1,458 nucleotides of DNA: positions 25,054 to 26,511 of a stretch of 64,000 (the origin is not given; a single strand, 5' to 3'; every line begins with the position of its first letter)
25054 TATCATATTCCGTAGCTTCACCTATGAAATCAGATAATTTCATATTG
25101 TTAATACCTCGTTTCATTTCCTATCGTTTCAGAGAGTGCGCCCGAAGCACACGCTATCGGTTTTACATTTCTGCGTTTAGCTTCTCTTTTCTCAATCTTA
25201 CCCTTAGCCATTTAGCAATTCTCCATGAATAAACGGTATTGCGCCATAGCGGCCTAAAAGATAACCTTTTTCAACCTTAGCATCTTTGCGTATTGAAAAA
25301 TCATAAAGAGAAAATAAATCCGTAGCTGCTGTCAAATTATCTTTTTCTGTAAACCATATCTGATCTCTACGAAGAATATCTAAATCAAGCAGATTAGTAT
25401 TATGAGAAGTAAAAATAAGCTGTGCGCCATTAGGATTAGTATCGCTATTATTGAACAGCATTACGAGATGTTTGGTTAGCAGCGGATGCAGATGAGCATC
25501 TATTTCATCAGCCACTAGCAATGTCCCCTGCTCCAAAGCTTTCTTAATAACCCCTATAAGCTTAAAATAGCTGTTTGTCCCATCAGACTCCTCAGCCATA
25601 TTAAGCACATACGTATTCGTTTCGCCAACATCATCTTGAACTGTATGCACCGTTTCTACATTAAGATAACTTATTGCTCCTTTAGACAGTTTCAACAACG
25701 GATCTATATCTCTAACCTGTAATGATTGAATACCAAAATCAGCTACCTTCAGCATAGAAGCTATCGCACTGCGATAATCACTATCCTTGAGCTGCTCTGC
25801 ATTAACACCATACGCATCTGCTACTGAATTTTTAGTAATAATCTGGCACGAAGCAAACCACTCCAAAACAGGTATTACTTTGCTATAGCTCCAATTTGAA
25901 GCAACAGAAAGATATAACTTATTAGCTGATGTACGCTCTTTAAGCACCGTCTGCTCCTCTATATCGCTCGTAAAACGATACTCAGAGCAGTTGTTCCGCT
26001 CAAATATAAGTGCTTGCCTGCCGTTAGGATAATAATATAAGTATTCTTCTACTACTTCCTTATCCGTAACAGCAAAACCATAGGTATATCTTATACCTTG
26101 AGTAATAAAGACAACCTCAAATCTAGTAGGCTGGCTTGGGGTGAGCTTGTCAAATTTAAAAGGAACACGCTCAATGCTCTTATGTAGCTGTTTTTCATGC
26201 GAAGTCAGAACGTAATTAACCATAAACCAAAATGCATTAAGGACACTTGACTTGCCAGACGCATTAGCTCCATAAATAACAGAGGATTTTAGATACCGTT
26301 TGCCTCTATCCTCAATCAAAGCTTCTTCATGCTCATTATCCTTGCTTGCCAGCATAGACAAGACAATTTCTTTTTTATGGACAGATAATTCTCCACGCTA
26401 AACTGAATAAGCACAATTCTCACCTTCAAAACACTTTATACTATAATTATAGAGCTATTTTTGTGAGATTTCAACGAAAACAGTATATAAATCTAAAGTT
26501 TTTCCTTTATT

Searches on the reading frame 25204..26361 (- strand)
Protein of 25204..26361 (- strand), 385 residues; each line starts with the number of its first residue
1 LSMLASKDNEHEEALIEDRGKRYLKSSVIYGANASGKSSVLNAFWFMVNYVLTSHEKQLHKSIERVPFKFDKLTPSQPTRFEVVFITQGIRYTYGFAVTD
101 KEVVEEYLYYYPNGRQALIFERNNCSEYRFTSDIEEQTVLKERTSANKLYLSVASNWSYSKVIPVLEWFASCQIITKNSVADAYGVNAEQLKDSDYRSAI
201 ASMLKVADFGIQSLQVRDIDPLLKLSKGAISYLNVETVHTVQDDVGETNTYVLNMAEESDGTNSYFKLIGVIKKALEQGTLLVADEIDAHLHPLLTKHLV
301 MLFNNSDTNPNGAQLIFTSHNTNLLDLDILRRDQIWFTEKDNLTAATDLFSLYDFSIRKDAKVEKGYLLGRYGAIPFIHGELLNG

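Call 28: search_protein_families(library=pfam, proteins=[window:25204-26361:-], max_evalue=0.001)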
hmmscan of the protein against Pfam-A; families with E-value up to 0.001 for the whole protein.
window:25204-26361:- (385 aa): 4 families
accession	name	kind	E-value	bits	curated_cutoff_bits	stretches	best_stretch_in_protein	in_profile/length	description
PF13304.12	AAA_21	-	9.1e-43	147.9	27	1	28-326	3-304/304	AAA domain, putative AbiEii toxin, Type IV TA system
PF13175.12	AAA_15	-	5.7e-11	43.1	32.1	2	27-152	26-134/374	AAA ATPase domain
PF02463.25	SMC_N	-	1.3e-06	28.5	40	1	26-325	26-202/220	RecF/RecN/SMC N terminal domain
PF13476.12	AAA_23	-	1.7e-05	26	27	1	27-153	22-140/201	AAA domain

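Call 104: search_protein_families(library=padloc, alignment_id=A11, max_evalue=1e-8)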
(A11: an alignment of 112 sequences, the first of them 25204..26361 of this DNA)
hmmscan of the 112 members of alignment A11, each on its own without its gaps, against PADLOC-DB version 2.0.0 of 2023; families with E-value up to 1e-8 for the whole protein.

A. member 1, window:25204-26361:- (385 aa): 12 families
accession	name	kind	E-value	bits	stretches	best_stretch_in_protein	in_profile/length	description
PDLC02335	AbiLi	-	5.6e-89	296.4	1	3-380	69-289/326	AbiLi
PDLC02980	AriA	-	5.1e-40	136.3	1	27-326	2-304/304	-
PDLC04426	PDC-M12A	-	2.9e-17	61.1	1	22-367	37-362/369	-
PDLC02979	AriA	-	1.8e-12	45.8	0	200-323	268-371/373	-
PDLC04178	HEC-01A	-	9.2e-12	42.7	0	233-341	240-347/399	-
PDLC04176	HEC-01A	-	2.2e-10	38.5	1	27-342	26-336/371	-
PDLC04391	PDC-M07A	-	3.4e-10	37.5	0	239-354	265-379/412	-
PDLC04135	mad3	-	2.1e-09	35.4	0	28-326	26-328/374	mads_3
PDLC02981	AriAB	-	2.8e-09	34.2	0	275-327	327-379/694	-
PDLC04393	PDC-M07A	-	4.1e-09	33.9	0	244-347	275-376/435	-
PDLC04392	PDC-M07A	-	4.2e-09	34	0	253-326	281-352/432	-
PDLC02336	AbiLi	-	8e-09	33.5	0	28-326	26-294/340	AbiLi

B. families by the number of members that match (of 112 scanned): 217 families (the first 25 are shown)
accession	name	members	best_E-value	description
PDLC02335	AbiLi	2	5.6e-89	AbiLi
PDLC03019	MTase_I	2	9.7e-86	Type I methyltransferase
PDLC04426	PDC-M12A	2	2.9e-17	-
PDLC04972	PDC-S26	2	2.2e-11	-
PDLC04135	mad3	2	9.1e-11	mads_3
PDLC03035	MTase_I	1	2.9e-285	Type I methyltransferase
PDLC03040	REase_I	1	2.7e-157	Type I restriction enzyme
PDLC02305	AbiEii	1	2.8e-125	AbiEii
PDLC03092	Specificity_I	1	3.8e-114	Type I specificity subunit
PDLC03133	Specificity_I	1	1.4e-108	Type I specificity subunit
PDLC02269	AbiEi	1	1.7e-106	AbiEi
PDLC03099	Specificity_I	1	6.8e-96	Type I specificity subunit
PDLC02287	AbiEi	1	2.9e-94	AbiEi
PDLC04997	PDC-S32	1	4.5e-91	-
PDLC03068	Specificity_I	1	1.6e-83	Type I specificity subunit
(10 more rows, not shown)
